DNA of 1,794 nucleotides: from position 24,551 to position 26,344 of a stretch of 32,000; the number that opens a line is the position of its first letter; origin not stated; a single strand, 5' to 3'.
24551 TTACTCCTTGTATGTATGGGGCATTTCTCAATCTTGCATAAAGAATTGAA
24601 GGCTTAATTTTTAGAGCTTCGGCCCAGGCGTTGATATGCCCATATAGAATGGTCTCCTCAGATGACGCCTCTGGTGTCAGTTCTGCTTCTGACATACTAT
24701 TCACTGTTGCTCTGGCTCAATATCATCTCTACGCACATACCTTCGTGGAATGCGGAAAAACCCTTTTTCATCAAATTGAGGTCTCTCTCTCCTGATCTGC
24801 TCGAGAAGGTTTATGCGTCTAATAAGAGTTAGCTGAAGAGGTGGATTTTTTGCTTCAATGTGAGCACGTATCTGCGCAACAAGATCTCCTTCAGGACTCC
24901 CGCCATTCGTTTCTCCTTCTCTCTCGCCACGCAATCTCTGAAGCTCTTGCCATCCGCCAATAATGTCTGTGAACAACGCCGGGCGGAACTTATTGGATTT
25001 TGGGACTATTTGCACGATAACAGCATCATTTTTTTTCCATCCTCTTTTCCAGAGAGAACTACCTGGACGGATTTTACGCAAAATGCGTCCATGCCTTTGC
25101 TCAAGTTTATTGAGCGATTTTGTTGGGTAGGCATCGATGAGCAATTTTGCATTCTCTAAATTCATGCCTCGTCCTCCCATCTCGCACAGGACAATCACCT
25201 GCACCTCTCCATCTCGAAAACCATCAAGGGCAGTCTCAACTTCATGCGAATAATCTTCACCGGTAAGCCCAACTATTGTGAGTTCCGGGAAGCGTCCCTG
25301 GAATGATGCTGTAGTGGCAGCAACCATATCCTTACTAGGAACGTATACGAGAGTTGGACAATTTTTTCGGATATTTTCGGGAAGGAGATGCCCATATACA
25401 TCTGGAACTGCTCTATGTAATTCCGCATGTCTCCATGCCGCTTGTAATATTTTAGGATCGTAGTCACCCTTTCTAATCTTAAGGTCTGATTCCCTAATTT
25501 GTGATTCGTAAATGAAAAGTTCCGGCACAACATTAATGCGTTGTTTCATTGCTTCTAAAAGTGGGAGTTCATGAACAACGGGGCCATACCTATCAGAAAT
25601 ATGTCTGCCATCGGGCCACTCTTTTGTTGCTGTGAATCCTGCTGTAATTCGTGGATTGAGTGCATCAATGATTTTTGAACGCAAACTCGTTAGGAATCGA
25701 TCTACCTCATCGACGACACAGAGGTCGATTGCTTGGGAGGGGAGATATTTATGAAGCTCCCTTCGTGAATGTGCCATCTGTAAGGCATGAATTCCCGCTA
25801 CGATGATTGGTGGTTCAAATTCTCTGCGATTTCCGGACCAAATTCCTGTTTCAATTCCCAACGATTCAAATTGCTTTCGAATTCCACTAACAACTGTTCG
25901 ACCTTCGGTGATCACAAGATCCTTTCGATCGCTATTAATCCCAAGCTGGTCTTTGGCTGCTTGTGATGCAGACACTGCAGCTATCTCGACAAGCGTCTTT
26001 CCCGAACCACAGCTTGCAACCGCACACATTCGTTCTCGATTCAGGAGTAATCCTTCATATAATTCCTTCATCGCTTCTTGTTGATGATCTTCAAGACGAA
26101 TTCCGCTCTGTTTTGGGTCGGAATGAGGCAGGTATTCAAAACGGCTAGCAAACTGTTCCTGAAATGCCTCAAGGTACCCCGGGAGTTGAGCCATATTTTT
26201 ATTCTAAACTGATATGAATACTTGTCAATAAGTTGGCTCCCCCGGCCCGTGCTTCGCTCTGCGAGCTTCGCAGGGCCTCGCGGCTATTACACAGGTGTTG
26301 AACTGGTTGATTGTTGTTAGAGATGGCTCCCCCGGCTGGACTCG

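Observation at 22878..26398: Integrase-less low-GC island at the 3' end of tRNA-Asn, bounded by exact direct repeats of the tRNA terminus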

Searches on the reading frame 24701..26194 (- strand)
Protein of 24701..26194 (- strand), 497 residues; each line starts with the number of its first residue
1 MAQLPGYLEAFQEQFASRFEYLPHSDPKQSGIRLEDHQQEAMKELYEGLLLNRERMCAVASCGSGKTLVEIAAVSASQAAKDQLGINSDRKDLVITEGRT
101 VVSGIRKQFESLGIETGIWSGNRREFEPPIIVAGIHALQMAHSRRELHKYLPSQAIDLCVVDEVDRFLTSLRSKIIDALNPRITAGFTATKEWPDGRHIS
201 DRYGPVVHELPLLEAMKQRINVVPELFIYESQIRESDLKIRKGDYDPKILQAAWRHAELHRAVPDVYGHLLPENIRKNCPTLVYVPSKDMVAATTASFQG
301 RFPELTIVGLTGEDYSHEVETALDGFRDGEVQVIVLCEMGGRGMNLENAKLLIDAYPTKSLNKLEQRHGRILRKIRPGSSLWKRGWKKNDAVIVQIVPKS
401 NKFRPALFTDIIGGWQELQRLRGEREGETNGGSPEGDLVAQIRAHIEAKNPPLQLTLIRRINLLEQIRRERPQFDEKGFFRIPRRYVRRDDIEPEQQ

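Call 9: search_protein_families(library=pfam, proteins=[window:24701-26194:-], max_evalue=1)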
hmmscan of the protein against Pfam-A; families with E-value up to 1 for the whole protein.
window:24701-26194:- (497 aa): 4 families
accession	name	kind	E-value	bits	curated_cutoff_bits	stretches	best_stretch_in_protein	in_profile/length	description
PF04851.21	ResIII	-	2.6e-16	60.4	22.5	1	32-190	2-161/164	Type III restriction enzyme, res subunit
PF00271.37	Helicase_C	-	4.6e-12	46.6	23.5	1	274-373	11-108/110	Helicase conserved C-terminal domain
PF00270.35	DEAD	-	1.3e-08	35.2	26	1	36-190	2-159/167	DEAD/DEAH box helicase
PF18766.7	SWI2_SNF2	-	0.00013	22.1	26.7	1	60-242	25-203/221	SWI2/SNF2 ATPase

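Call 10: search_protein_families(library=padloc, proteins=[window:24701-26194:-], max_evalue=1)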
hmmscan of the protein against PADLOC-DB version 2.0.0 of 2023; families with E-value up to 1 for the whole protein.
window:24701-26194:- (497 aa): 9 families
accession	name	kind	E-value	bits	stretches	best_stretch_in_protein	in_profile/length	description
PDLC03659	mREase_IV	-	1.5e-07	27.7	1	37-375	222-554/945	Type IV methyl-directed restriction enzyme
PDLC02707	PbeA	-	1.6e-06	25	2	276-376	521-619/672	PbeA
PDLC00659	HmaA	-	1.5e-05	21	1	324-373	559-609/1176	SNF2 helicase / DEAD-box helicase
PDLC02843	DpdE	-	3.6e-05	19.8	1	224-373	518-662/1091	DpdE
PDLC03658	mREase_IV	-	0.00012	17.9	1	115-374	299-545/953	Type IV methyl-directed restriction enzyme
PDLC01439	typeIV_DinG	-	0.00018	18.3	1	36-95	18-64/575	CAS-IV-A; associated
PDLC02623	DrmD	-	0.0069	12.1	1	318-413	566-661/1040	DrmD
PDLC02500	BrxHI|BrxHII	-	0.016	11.8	1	306-373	506-572/933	BrxHI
PDLC00938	Cas3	-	0.05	10.8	1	321-376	269-321/358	CRISPR-associated helicase Cas3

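Call 11: search_protein_families(library=phrogs, proteins=[window:24701-26194:-], max_evalue=1)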
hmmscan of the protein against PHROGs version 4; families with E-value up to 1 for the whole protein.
window:24701-26194:- (497 aa): 4 families
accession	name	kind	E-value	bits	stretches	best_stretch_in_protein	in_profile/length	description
phrog_16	-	DNA, RNA and nucleotide metabolism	8.4e-33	114.6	1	29-401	268-604/986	DNA helicase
phrog_62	-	DNA, RNA and nucleotide metabolism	2.4e-05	23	2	277-373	1002-1096/1881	DNA helicase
phrog_9690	-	DNA, RNA and nucleotide metabolism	0.0028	17.8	1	309-377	190-259/306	DNA helicase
phrog_16694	-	unknown function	0.039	12.9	1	24-166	265-411/1010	-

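Call 17: find_homologous_proteins(query=window:24701-26194:-, max_evalue=0.001)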
Query window:24701-26194:- (497 aa): 45 proteins with E <= 0.001 among 8000 candidates.
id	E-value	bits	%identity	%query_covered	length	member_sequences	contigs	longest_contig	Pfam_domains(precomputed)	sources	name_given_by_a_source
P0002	0.0e+0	1130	100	100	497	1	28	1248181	PF00270.36,PF00271.38,PF04851.22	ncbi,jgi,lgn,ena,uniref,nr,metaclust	ncbi:MAG TPA: hypothetical protein DEB30_05395 [Candidatus Peribacter riflensis]|uniref:Uncharacteri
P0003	1.4e-234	797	69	98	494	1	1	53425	PF00270.36,PF00271.38,PF04851.22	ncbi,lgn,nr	ncbi:MAG: helicase-related protein [Candidatus Peribacteraceae bacterium]|nr:helicase-related protei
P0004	2.7e-221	753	67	94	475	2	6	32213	PF00270.36,PF00271.38,PF04851.22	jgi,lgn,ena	-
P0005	2.2e-217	741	65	95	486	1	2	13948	PF00270.36,PF00271.38,PF04851.22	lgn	-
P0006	2.1e-213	727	62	99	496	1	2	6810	PF00270.36,PF00271.38,PF04851.22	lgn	-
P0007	1.3e-176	606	57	97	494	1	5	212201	PF00270.36,PF00271.38,PF04851.22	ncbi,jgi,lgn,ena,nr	ncbi:MAG TPA: DEAD/DEAH box helicase family protein [Candidatus Peribacterales bacterium]|nr:DEAD/DE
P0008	1.7e-176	606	57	97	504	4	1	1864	PF00270.36,PF00271.38,PF04851.22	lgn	-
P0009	5.0e-168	578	51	98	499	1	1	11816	PF00271.38,PF04851.22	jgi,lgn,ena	-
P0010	2.3e-164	566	54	97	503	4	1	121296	PF00270.36,PF00271.38,PF04851.22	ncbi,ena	-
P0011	2.2e-158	546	51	97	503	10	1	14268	PF00270.36,PF00271.38,PF04851.22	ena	-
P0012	3.2e-156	539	51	97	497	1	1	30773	PF00270.36,PF00271.38,PF04851.22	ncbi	-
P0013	9.0e-154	531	47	95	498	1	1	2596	PF00270.36,PF00271.38,PF04851.22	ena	-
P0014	2.2e-141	490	47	98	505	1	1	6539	PF00270.36,PF00271.38,PF04851.22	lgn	-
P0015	2.2e-131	457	46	97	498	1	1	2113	PF00271.38,PF04851.22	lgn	-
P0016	5.0e-129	449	46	97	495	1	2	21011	PF00271.38,PF04851.22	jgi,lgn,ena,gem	jgi:superfamily II DNA or RNA helicase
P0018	5.6e-121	423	41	97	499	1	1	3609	PF00270.36,PF18766.8,PF00271.38,PF04851.22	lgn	-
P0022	1.1e-115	405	44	97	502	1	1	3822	PF00271.38,PF04851.22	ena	-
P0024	6.0e-115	403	41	97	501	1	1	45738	PF00270.36,PF00271.38,PF04851.22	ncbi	-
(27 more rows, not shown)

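Call 19: find_encoding_contigs(protein=P0003, flank=8000, max_places=3)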
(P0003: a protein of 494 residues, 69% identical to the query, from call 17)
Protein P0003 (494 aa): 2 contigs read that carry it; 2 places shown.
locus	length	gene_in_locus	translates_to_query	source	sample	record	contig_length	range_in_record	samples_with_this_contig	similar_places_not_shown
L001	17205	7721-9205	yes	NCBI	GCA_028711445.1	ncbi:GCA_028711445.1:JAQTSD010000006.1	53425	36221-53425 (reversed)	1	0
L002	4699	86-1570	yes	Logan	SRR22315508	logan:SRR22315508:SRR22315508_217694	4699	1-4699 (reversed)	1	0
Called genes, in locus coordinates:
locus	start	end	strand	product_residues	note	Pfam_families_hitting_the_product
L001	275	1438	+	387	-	-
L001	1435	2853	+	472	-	-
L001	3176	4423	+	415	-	-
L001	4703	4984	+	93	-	-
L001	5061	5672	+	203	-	-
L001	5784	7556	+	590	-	-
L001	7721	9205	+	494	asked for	PF04851:ResIII, PF00270:DEAD, PF00271:Helicase_C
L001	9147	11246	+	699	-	-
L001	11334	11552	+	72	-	-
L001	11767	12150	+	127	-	-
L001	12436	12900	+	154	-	PF03073:TspO_MBR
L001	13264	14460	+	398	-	-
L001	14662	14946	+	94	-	-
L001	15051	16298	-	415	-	PF00270:DEAD, PF04851:ResIII (weak), PF00271:Helicase_C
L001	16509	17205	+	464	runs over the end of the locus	-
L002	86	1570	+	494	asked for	PF04851:ResIII, PF00270:DEAD, PF00271:Helicase_C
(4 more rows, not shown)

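Call 20: find_encoding_contigs(protein=P0007, flank=8000, max_places=3)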
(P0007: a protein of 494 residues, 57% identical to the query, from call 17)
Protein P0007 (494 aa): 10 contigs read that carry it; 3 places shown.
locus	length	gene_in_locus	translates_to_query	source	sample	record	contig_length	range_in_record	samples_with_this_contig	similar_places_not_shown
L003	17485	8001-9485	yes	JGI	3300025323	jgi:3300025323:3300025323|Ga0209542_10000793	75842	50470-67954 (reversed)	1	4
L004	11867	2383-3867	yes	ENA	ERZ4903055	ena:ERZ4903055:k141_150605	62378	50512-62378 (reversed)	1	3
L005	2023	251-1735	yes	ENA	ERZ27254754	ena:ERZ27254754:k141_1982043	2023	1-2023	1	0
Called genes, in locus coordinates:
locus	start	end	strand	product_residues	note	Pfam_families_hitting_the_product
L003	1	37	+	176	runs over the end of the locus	-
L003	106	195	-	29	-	-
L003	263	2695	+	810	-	PF02222:ATP-grasp (faint), PF02655:ATP-grasp_3, PF08443:RimK (faint), PF13535:ATP-grasp_4, PF18603:LAL_C2, PF02655:ATP-grasp_3, PF07478:Dala_Dala_lig_C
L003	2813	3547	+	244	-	PF00856:SET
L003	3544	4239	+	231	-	PF13489:Methyltransf_23, PF08241:Methyltransf_11, PF08242:Methyltransf_12 (weak), PF13649:Methyltransf_25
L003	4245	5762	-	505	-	PF00375:SDF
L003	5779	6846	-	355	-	PF05343:Peptidase_M42, PF01546:Peptidase_M20, PF02127:Peptidase_M18 (weak)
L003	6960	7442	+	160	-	-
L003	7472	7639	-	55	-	-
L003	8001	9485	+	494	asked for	PF04851:ResIII, PF00270:DEAD (faint), PF00271:Helicase_C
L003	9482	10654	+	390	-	PF03457:HA (faint)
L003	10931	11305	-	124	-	PF07366:SnoaL, PF12680:SnoaL_2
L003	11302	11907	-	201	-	-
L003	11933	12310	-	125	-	PF00072:Response_reg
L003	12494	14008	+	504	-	-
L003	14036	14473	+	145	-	PF08570:DUF1761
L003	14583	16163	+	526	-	PF07992:Pyr_redox_2 (weak), PF01266:DAO, PF12831:FAD_oxidored (weak), PF13450:NAD_binding_8, PF01593:Amino_oxidase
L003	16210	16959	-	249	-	PF00512:HisKA (weak), PF02518:HATPase_c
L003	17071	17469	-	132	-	-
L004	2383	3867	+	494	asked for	PF04851:ResIII, PF00270:DEAD (faint), PF00271:Helicase_C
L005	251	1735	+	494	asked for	PF04851:ResIII, PF00270:DEAD (faint), PF00271:Helicase_C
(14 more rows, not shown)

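Call 27: find_related_loci(query=A1, collection=genome_contigs, flank=10000)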
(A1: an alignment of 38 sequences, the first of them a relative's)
Query A1 (497 aa) in genome_contigs; peptide patterns used: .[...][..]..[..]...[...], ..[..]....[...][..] (x = any residue, [..] = any of these).
34 stretches matched a pattern; 14 encode a relative of the query (tblastn E <= 1e-3); 14 distinct loci.
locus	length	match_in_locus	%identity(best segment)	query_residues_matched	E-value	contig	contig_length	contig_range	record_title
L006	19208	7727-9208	68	4-497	0e+0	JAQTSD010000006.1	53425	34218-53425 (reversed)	MAG: Candidatus Peribacteraceae bacterium isolate STB_179 NODE_1255_length_53425_cov_4.126159_Sandtown_B, whole genome s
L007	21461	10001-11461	57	7-490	0e+0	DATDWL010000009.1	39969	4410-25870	MAG TPA_asm: Candidatus Peribacterales bacterium isolate SMAG_U8109 k141_712244, whole genome shotgun sequence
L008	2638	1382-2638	63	7-423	0e+0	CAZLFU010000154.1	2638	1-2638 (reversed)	MAG TPA_asm: uncultured Candidatus Peribacteria bacterium isolate SRP150892_co2_1 genome assembly, contig: NODE_80198_le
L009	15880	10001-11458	57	7-488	7e-178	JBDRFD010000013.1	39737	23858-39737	MAG: Patescibacteria group bacterium isolate MEGAHIT-group-1.352 k141_6302855, whole genome shotgun sequence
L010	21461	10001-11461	54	7-486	1e-169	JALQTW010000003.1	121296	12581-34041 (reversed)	MAG: Patescibacteria group bacterium isolate DAH.36 NODE_3_length_121296_cov_7.453064, whole genome shotgun sequence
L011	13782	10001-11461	51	7-489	6e-165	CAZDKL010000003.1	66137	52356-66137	MAG TPA_asm: uncultured Candidatus Peribacteria bacterium isolate SRP077602_co6_363 genome assembly, contig: NODE_638_le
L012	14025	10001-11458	40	5-483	4e-121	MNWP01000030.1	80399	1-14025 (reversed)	MAG: Candidatus Peregrinibacteria bacterium CG1_02_54_53 cg1_0.2_scaffold_112_c, whole genome shotgun sequence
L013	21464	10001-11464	41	5-486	3e-119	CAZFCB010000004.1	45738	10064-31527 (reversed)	MAG TPA_asm: uncultured Candidatus Peribacteria bacterium isolate binchicken_co105_187 genome assembly, contig: NODE_917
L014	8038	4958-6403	38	4-480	7e-101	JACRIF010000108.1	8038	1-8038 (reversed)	MAG: Candidatus Peregrinibacteria bacterium isolate NC_groundwater_1796_Pr3_B-0.1um_54_8 SR-2_scaffold_141_3410157, whol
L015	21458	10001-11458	35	1-479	2e-87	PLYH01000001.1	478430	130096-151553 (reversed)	MAG: Candidatus Peregrinibacteria bacterium isolate palsa_1335 73.20120700_P3D.295_contig_13621, whole genome shotgun se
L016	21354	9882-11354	34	11-480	4e-81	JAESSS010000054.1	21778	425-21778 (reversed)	MAG: Candidatus Gracilibacteria bacterium isolate NORP293 CoAssembly_2066357, whole genome shotgun sequence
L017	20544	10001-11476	32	3-487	4e-79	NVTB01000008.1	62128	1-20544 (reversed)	MAG: Candidatus Peregrinibacteria bacterium isolate NORP126 Contig_source1382A_1269, whole genome shotgun sequence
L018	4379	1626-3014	34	34-486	2e-77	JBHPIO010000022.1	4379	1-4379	Patescibacteria group bacterium isolate SAG AM-312-G21 AM-312-G21_NODE_22, whole genome shotgun sequence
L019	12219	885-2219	31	34-482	4e-64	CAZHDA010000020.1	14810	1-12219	MAG TPA_asm: uncultured Candidatus Peribacteria bacterium isolate SRP192515_co1_133 genome assembly, contig: NODE_3895_l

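Call 43: find_related_loci(query=A1, collection=metagenome_contigs, flank=10000)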
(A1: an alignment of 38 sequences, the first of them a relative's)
Query A1 (497 aa) in metagenome_contigs; peptide patterns used: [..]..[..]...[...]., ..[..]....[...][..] (x = any residue, [..] = any of these).
84 stretches matched a pattern; 16 encode a relative of the query (tblastn E <= 1e-3); 16 distinct loci.
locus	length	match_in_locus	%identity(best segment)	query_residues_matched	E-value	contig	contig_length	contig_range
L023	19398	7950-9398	66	7-489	0e+0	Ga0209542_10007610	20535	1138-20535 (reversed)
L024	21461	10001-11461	57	7-490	0e+0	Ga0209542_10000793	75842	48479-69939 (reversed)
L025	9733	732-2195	51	7-491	1e-172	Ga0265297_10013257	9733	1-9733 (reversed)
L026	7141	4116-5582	46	7-488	6e-135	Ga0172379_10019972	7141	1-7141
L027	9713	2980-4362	40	34-484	2e-108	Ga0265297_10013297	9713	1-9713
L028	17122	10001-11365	40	34-482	6e-104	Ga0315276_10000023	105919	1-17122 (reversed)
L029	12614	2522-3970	39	7-480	2e-103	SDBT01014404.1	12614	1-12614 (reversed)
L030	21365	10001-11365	40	34-482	6e-102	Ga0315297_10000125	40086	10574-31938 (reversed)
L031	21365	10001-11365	40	34-482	6e-102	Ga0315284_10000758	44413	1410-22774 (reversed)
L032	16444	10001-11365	40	34-482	6e-102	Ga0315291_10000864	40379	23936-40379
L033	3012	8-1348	39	30-468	1e-100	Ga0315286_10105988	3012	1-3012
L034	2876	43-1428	39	25-483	2e-96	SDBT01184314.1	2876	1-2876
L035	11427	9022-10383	39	34-480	7e-90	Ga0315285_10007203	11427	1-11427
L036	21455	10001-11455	36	3-480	6e-87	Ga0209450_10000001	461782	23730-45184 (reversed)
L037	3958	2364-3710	34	25-468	2e-79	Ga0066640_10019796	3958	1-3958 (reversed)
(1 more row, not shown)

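Call 47: search_protein_families(library=ncbifam, proteins=[window:24701-26194:-], max_evalue=0.01)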
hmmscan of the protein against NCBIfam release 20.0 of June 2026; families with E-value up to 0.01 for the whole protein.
window:24701-26194:- (497 aa): 4 families
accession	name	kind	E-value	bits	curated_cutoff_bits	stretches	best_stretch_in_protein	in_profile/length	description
NF045503.1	repair_heli_XPB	equivalog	1.2e-08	34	610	1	25-190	175-334/548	DNA repair helicase XPB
NF041062.1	DpdE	equivalog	7.6e-08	30.7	500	1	270-373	535-638/1048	protein DpdE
NF008163.0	PRK10917.1-1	equivalog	0.0012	17.3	796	0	292-373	504-586/692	ATP-dependent DNA helicase RecG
NF008394.0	PRK11192.1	equivalog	0.0026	16.7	507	0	280-360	249-327/441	ATP-dependent RNA helicase SrmB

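Call 48: search_solved_structures(query=window:24701-26194:-, max_evalue=0.001)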
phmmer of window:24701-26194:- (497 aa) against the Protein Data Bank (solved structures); distinct sequences matched with E-value up to 0.001: 6.
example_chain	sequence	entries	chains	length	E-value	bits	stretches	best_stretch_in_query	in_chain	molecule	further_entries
4w7s_A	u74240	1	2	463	2.1e-06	29.8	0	267-394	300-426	Pre-mRNA-splicing ATP-dependent RNA helicase PRP28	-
5zwn_y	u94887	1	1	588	4.3e-06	28.7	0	267-393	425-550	Pre-mRNA-splicing ATP-dependent RNA helicase PRP28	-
7clg_A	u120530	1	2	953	6.1e-05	24.9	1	81-375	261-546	Putative helicase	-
6p4f_A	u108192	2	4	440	0.00048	22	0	313-375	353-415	DNA-dependent ATPase XPBII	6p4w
5tnu_A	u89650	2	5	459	0.00057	21.7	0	313-375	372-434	DNA-dependent ATPase XPBII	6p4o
6uv0_A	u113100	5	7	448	0.00063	21.6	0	277-401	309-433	Probable ATP-dependent RNA helicase DDX17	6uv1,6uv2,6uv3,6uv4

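Call 65: search_protein_families(library=pfam, proteins=[L006:4703-4984:+, L006:5061-5672:+, L006:5784-7556:+, L006:11334-11552:+, L006:11767-12150:+, L006:12436-12900:+, L006:13264-14460:+, L006:14662-14946:+], max_evalue=0.01)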
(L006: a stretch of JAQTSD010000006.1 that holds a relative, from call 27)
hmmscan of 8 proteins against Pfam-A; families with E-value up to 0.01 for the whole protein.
L006:4703-4984:+ (93 aa): 1 family
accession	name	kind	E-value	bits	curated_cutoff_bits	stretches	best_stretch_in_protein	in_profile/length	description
PF14119.11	DUF4288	-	0.0044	17.7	27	1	8-50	13-55/84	Domain of unknown function (DUF4288)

L006:5061-5672:+ (203 aa): 1 family
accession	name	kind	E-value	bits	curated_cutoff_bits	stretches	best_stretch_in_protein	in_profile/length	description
PF00675.25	Peptidase_M16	-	0.0074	16.6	22.3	0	16-83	67-137/149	Insulinase (Peptidase family M16)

L006:5784-7556:+ (590 aa): 0 families

L006:11334-11552:+ (72 aa): 0 families

L006:11767-12150:+ (127 aa): 0 families

L006:12436-12900:+ (154 aa): 1 family
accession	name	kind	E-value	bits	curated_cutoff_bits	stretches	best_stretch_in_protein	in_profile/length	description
PF03073.20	TspO_MBR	-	3.9e-51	173.1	24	1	10-151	2-144/145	TspO/MBR family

L006:13264-14460:+ (398 aa): 4 families
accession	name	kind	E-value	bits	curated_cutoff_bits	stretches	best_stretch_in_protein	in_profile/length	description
PF01842.31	ACT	-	3.3e-05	24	27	1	328-382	7-63/66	ACT domain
PF03807.23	F420_oxidored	-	7.8e-05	23.6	21.6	1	18-100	2-91/94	NADP oxidoreductase coenzyme F420-dependent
PF02153.23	PDH_N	-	0.0021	18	26.5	1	65-112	43-90/154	Prephenate dehydrogenase, nucleotide-binding domain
PF02826.25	2-Hacid_dh_C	-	0.0023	17.8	25.1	1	7-101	28-127/178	D-isomer specific 2-hydroxyacid dehydrogenase, NAD binding domain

L006:14662-14946:+ (94 aa): 0 families

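Call 71: predict_structure(alignment_id=A1)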
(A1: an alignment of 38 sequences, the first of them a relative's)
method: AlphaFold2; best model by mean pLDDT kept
length: 497 residues; sequences in the alignment: 38
mean_pLDDT: 84.9   pTM: 0.82
mean pLDDT of the five models: 84.9, 84.7, 81.3, 81.0, 81.0
residues with pLDDT >= 90: 258; 70-90: 169; 50-70: 34; < 50: 36
segments of 3 or more residues with pLDDT < 50: 424-432, 471-474, 477-489, 491-497
pLDDT, mean of each block of 10 residues (from residue 1): 76 97 93 95 96 94 91 97 91 91 90 94 92 94 93 92 88 91 93 82 94 88 90 85 78 91 96 92 93 96 96 83 91 88 81 88 83 87 87 92 82 61 45 64 84 89 65 47 44 43
secondary structure, 60 per line:
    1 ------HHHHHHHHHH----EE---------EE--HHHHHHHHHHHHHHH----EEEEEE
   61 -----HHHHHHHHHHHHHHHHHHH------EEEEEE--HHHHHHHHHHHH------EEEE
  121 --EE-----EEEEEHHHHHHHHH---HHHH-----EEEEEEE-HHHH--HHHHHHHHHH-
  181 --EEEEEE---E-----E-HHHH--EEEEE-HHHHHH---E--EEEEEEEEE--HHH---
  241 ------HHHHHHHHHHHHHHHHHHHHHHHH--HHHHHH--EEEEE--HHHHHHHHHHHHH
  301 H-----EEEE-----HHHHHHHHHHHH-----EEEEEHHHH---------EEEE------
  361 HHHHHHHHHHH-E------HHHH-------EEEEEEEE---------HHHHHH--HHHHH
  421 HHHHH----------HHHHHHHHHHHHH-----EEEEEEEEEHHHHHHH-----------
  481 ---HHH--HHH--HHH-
elements in order: H7-16 H36-50 E55-60 H66-84 E91-96 H99-110 E117-120 E130-134 H135-143 H147-150 E156-162 H164-167 H170-179 E183-188 H200-203 E206-210 H212-217 E224-232 H247-270 H273-278 E281-285 H288-301 E307-310 H316-327 E333-337 H338-341 E351-354 H361-371 H380-383 E391-398 H408-413 H416-425 H436-448 E454-462 H463-469

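Call 73: find_related_loci(query=A1, collection=viral_contigs, flank=10000)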
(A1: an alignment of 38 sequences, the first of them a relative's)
Query A1 (497 aa) in viral_contigs; peptide patterns used: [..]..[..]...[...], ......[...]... (x = any residue, [..] = any of these).
33 stretches matched a pattern, but none encodes a relative of the query by tblastn (E <= 1e-3).
